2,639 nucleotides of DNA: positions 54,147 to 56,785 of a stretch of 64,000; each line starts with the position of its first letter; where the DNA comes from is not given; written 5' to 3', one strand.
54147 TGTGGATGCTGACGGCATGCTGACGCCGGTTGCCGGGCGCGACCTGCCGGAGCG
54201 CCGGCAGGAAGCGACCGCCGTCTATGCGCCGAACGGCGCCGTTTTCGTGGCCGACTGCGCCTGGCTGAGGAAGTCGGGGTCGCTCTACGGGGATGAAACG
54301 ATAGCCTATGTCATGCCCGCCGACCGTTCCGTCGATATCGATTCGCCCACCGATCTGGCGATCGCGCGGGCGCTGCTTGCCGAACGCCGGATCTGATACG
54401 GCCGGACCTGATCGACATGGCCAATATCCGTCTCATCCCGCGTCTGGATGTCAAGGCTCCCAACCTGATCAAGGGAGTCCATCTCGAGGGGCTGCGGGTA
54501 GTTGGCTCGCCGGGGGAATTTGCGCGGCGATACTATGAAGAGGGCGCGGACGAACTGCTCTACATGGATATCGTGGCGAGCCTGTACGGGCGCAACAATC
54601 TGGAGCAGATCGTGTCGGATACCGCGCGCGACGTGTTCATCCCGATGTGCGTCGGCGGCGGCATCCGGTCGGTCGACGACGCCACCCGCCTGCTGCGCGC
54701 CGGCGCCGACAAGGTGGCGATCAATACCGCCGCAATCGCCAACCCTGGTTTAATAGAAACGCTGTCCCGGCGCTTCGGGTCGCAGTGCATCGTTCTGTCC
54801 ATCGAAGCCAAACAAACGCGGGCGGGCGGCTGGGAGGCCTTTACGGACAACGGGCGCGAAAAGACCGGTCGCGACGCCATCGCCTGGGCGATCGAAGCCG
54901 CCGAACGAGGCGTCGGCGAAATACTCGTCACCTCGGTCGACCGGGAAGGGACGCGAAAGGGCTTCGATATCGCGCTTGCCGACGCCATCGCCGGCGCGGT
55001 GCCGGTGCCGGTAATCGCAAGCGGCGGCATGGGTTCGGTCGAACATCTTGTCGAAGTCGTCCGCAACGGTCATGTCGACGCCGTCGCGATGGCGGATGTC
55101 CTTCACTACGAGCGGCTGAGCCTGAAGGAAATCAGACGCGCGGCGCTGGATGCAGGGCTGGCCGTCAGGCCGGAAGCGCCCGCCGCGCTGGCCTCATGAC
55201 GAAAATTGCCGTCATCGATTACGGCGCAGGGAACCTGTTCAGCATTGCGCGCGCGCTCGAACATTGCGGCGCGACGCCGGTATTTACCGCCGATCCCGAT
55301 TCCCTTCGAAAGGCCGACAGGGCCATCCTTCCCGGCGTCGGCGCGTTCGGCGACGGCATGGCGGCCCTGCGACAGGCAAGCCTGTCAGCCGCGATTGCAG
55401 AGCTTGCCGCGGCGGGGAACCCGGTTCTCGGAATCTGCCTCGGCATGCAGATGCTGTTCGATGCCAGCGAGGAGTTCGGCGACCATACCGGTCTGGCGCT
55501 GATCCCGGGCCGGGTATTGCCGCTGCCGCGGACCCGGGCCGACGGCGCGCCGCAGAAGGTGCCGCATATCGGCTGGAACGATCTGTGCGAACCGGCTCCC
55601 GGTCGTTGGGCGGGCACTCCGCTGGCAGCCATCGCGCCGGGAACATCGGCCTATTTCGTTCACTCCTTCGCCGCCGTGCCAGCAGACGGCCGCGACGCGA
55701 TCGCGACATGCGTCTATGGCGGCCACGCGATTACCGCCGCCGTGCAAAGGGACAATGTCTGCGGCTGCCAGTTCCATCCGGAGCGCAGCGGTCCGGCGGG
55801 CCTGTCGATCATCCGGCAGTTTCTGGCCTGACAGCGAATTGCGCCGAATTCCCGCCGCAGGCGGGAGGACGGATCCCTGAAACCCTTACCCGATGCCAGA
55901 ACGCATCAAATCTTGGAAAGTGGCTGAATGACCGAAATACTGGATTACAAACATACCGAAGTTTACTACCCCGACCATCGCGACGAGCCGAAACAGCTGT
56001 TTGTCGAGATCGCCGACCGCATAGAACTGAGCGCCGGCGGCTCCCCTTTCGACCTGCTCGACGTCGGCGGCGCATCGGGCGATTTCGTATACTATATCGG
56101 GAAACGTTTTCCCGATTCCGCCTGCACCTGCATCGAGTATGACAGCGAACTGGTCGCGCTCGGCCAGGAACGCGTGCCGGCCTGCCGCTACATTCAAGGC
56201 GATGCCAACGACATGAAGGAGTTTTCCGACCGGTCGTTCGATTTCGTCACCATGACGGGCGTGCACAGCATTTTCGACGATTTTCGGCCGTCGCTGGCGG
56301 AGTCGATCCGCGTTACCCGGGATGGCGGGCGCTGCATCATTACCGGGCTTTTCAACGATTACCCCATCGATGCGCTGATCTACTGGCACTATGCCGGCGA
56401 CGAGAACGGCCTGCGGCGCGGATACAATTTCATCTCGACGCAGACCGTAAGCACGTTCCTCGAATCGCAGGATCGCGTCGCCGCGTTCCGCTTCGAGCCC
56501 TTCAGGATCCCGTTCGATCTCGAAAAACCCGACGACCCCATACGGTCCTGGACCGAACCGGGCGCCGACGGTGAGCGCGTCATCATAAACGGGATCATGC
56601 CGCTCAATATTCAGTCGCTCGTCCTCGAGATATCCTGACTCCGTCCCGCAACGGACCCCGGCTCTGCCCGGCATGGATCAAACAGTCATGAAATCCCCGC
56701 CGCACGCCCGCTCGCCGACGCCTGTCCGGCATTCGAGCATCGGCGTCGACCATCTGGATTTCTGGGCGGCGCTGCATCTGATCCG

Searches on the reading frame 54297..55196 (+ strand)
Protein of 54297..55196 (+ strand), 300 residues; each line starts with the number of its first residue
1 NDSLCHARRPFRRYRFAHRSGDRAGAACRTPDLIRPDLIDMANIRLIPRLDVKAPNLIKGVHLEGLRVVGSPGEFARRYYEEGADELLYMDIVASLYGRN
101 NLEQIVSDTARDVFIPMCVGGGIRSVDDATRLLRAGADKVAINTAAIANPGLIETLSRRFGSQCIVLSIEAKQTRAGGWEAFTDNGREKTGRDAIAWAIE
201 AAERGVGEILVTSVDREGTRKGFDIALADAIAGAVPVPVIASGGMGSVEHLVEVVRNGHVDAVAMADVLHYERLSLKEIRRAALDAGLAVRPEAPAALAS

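Call 12: search_protein_families(library=pfam, proteins=[window:54297-55196:+], max_evalue=0.001)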
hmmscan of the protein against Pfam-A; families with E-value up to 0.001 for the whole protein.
window:54297-55196:+ (300 aa): 5 families
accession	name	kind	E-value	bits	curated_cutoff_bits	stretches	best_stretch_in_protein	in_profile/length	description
PF00977.27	His_biosynth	-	2.8e-66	223.7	23.6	1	45-274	1-227/228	Histidine biosynthesis protein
PF01207.24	Dus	-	2.6e-05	24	20.4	0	106-157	176-227/311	Dihydrouridine synthase (Dus)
PF02581.23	TMP-TENI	-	0.00017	21.5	27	0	205-265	120-176/180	Thiamine monophosphate synthase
PF01180.27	DHO_dh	-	0.0003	20.5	27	0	115-148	241-274/291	Dihydroorotate dehydrogenase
PF05690.20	ThiG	-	0.00069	19.5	23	0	107-146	168-207/247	Thiazole biosynthesis protein ThiG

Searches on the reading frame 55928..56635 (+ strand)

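Call 12: search_protein_families(library=pfam, proteins=[window:55928-56635:+], max_evalue=0.001)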
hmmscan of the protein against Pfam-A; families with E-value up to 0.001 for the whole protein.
window:55928-56635:+ (236 aa): 6 families
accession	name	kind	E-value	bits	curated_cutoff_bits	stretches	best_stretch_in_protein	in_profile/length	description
PF08241.18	Methyltransf_11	-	4.5e-14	53.3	21.2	1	44-138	1-95/95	Methyltransferase domain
PF13649.12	Methyltransf_25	-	9e-12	46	27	1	44-134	2-97/97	Methyltransferase domain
PF08242.18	Methyltransf_12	-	5.3e-09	37.1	30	1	44-136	1-98/98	Methyltransferase domain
PF13489.12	Methyltransf_23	-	1e-07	32.2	27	1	24-174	5-150/164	Methyltransferase domain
PF13847.12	Methyltransf_31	-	4.2e-06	26.9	27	1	43-139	7-110/145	Methyltransferase domain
PF01209.24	Ubie_methyltran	-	7.3e-05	22.7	20.1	1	35-138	43-151/233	ubiE/COQ5 methyltransferase family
